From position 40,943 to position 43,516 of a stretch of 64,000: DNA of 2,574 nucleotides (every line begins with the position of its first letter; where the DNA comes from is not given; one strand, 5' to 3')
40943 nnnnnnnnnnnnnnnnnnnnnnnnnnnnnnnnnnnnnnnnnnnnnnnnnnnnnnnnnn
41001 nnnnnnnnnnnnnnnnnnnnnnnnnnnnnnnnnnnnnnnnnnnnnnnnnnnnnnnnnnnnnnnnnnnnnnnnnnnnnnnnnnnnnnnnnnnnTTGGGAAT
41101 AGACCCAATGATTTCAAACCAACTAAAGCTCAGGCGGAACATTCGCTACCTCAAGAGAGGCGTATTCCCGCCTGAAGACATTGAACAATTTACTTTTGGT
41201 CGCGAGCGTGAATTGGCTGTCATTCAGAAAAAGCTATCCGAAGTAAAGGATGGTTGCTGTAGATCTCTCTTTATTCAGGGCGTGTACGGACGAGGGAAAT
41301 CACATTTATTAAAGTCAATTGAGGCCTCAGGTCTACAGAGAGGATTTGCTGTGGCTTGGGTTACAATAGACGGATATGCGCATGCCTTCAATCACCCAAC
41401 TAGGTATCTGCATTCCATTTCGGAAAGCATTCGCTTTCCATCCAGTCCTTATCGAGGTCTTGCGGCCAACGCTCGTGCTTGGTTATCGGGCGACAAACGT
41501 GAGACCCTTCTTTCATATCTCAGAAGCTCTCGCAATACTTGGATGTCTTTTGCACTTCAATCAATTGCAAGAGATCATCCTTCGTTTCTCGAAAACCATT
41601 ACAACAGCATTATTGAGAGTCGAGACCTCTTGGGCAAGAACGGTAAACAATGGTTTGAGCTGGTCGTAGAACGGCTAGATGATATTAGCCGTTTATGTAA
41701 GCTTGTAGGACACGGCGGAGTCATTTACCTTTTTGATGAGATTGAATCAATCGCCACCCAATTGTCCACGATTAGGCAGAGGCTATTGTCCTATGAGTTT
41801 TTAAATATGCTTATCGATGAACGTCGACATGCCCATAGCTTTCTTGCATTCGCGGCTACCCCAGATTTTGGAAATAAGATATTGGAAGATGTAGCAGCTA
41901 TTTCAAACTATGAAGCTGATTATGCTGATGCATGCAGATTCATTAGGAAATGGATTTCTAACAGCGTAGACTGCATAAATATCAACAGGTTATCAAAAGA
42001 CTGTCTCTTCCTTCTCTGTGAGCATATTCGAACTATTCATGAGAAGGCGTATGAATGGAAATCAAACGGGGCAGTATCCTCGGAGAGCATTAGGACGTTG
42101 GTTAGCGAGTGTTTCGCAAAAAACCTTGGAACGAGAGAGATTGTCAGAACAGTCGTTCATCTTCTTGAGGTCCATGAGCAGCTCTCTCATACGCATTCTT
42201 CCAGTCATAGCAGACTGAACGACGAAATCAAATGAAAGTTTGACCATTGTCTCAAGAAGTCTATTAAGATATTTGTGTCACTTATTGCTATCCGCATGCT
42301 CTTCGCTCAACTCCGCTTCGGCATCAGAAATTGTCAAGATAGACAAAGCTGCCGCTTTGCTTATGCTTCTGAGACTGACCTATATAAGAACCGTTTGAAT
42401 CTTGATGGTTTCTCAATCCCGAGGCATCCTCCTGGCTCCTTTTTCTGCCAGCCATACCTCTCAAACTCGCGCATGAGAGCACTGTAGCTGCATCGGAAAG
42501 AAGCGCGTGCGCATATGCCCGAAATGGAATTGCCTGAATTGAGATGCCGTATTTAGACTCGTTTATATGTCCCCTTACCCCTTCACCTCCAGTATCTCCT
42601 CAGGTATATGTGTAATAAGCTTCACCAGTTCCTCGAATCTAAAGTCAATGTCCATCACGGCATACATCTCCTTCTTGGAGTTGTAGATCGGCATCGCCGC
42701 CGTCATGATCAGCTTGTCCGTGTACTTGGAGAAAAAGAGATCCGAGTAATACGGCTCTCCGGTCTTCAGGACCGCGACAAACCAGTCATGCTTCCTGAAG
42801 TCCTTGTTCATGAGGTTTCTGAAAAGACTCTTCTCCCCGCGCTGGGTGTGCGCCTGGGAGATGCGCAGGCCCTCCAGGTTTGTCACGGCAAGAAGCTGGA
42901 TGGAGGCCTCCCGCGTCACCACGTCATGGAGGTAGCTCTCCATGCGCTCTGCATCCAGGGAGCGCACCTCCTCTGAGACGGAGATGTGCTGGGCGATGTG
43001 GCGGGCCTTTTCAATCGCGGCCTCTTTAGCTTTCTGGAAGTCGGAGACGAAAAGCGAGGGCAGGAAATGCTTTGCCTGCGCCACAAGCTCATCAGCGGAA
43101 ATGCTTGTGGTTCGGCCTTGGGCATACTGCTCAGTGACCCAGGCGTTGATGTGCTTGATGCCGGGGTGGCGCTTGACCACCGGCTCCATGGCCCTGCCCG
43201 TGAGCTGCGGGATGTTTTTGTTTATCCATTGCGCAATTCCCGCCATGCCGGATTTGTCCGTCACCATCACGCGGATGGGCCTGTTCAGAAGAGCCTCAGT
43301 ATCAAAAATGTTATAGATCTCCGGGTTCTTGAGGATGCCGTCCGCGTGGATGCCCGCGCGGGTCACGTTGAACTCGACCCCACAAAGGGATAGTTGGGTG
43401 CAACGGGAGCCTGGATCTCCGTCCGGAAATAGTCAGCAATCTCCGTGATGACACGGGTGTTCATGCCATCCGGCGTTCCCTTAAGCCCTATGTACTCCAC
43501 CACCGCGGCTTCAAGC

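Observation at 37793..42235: Three paralogous BrxC/BrxD(DUF2791)-like NTPases with no BREX core genes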

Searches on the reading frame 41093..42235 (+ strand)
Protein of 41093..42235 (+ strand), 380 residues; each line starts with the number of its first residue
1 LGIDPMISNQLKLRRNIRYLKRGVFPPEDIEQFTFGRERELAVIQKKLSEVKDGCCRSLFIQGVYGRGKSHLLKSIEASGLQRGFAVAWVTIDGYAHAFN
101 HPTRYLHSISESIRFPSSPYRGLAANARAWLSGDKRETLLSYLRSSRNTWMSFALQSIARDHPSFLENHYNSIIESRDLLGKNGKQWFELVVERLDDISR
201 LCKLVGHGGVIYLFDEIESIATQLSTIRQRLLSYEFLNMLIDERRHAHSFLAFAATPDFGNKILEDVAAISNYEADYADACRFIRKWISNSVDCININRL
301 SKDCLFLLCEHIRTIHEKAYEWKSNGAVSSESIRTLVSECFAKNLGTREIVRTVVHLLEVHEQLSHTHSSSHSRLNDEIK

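Call 4: search_protein_families(library=pfam, proteins=[window:41093-42235:+], max_evalue=0.1)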
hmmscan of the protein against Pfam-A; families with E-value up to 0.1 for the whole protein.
window:41093-42235:+ (380 aa): 8 families
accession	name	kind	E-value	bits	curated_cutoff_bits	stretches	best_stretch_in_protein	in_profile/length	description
PF10923.14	BrxC_BrxD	-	2.9e-28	99.4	22.2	2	17-92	10-85/414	BREX system ATP-binding protein BrxC/D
PF13191.12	AAA_16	-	3.5e-08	34.6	32.6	1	35-197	3-143/167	AAA ATPase domain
PF01637.24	ATPase_2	-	0.0011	19.3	33.2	1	36-256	3-155/225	ATPase domain predominantly from Archaea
PF00308.24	Bac_DnaA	-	0.0042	17.7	23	1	31-92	8-72/162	Bacterial DnaA ATPAse domain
PF25201.1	nSTAND6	-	0.011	16.3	27.7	1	35-119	2-81/148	Novel STAND NTPase 6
PF03969.22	AFG1_ATPase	-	0.011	15.2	27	1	38-75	44-80/361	AFG1-like ATPase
PF25199.1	nSTAND_NTPase5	-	0.025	14.9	34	0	44-91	28-77/145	Novel STAND NTPase 5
PF24883.2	NPHP3_N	-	0.068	13.8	24.8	0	55-109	21-75/164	Nephrocystin 3, N-terminal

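Call 5: search_protein_families(library=padloc, proteins=[window:41093-42235:+], max_evalue=0.1)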
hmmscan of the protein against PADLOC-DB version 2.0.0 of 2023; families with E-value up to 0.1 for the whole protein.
window:41093-42235:+ (380 aa): 4 families
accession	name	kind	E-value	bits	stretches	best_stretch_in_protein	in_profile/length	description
PDLC03959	SngB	-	3.5e-16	57.3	2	17-89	15-87/439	-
PDLC02494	BrxD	-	6.5e-16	56.5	2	13-131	9-127/440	BrxD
PDLC03202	Helicase_II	-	0.017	11.4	1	42-95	170-221/621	Type II helicase domain protein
PDLC02489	BrxC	-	0.024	10.7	0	45-76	58-89/1146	BrxC-PglY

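Call 6: search_protein_families(library=ncbifam, proteins=[window:41093-42235:+], max_evalue=0.1)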
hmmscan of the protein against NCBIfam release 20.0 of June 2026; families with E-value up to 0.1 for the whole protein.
window:41093-42235:+ (380 aa): 7 families
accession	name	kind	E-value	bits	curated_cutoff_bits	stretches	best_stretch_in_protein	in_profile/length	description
NF033438.1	BREX_BrxD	equivalog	9e-17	61.2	350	2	14-132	6-124/423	BREX system ATP-binding protein BrxD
TIGR03420.1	DnaA_homol_Hda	equivalog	0.00031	20.3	194.8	1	27-99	11-81/226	DnaA regulatory inactivator Hda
TIGR00362.1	DnaA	equivalog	0.0022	17.2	343.9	1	31-99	111-182/437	chromosomal replication initiator protein DnaA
NF040713.1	ZapE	equivalog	0.014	14.6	140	0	45-76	42-72/344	cell division protein ZapE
NF009043.0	PRK12377.1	subfamily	0.053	13.1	389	0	46-93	92-138/248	ATP-binding protein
NF005304.0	PRK06835.1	equivalog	0.053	12.6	215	1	48-93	175-220/330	ATP-binding protein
NF038214.1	IS21_help_AAA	equivalog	0.063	13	200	0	57-93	91-127/232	IS21-like element helper ATPase IstB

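Call 28: search_protein_representatives(protein=window:41108-42235:+)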
Query: 375 residues. Proteins with E-value up to 0.001 (for the whole library): 931; up to 1e-10: 203; up to 1e-30: 23. The best 150 are listed.
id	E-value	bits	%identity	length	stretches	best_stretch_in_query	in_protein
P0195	1.6e-101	356.4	46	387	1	7-359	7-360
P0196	1.2e-85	304.2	44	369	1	7-362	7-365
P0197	1.8e-77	277.2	41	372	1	7-358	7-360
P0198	3.0e-77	276.6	41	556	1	9-358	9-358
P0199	7.2e-76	272.0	37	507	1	9-358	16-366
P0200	4.2e-74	266.2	38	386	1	7-358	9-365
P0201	9.1e-74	265.1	38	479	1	7-359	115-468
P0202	1.3e-72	261.3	38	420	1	8-364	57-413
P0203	7.7e-70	252.2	38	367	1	5-358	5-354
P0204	9.0e-69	248.7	38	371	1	7-359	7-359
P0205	5.1e-68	246.2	38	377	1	8-358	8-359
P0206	1.8e-65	237.8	38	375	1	8-358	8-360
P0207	1.0e-64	235.3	34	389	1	4-362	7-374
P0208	2.2e-62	227.6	50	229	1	7-217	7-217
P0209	2.7e-57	210.9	34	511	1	8-358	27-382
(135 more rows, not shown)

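Call 95: search_solved_structures(query=A3, max_evalue=10, show_alignments=3)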
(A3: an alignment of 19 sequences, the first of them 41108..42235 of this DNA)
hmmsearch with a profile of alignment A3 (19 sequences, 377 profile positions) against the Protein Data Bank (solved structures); distinct sequences matched with E-value up to 10: 5.
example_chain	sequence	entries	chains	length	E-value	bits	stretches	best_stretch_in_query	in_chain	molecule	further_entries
2hcb_A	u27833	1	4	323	0.00011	24.5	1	21-94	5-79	Chromosomal replication initiator protein dnaA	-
1l8q_A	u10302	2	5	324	0.00011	24.4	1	21-94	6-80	Chromosomal replication initiator protein dnaA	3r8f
4m4w_J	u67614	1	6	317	0.14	14.2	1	35-78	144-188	Primosomal protein DnaI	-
5x06_E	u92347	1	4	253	0.39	12.8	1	41-89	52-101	DnaA regulatory inactivator Hda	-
2kjq_A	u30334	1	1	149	0.63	12.1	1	48-83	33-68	DnaA-related protein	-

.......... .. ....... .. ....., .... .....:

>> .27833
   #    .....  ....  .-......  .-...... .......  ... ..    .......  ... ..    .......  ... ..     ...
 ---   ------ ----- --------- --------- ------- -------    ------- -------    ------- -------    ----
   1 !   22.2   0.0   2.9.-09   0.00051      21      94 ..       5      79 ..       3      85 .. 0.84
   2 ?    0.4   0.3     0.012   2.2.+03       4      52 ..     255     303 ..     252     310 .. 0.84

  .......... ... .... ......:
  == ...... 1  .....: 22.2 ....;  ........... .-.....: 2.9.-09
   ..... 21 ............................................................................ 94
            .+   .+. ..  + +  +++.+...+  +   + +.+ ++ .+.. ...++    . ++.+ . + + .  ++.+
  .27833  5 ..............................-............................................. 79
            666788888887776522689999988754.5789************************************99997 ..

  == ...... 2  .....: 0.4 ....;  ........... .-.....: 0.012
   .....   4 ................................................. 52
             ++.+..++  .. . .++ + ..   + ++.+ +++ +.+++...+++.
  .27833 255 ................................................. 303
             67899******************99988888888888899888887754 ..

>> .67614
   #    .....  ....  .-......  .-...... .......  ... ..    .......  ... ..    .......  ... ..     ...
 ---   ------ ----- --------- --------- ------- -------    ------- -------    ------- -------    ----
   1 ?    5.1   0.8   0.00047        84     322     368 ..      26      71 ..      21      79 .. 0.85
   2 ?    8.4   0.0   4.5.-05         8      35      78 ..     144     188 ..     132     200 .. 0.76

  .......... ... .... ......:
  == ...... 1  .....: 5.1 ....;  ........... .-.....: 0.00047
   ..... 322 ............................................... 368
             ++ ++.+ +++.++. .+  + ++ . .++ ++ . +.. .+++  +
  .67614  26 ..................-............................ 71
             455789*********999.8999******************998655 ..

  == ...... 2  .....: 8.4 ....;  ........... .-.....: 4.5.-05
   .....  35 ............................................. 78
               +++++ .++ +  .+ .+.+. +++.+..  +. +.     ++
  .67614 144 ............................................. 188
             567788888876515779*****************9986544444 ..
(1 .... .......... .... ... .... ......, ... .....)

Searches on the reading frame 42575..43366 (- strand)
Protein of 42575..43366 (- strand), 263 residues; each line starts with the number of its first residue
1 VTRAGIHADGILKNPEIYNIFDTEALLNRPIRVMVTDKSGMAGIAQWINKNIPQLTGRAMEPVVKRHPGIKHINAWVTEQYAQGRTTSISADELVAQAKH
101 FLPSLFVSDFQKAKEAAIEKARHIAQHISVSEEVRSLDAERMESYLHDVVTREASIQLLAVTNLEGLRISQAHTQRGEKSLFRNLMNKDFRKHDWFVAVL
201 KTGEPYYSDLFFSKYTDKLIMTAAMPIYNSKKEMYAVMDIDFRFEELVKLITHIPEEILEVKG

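Call 38: search_protein_families(library=pfam, proteins=[window:42575-43366:-], max_evalue=0.001)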
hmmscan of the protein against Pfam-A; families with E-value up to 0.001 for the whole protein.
window:42575-43366:- (263 aa): 3 families
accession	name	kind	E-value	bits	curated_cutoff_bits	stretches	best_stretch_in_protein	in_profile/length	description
PF02743.24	dCache_1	-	1.8e-09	37.9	45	1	115-252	23-160/240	Cache domain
PF22673.2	MCP-like_PDC_1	-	1.5e-08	35.5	27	1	183-247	48-111/113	Methyl-accepting chemotaxis protein-like, first PDC sensor domain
PF22617.1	HCS_D2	-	0.00011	22.9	27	1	3-64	10-71/82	Homocitrate synthase post-HMGL domain-like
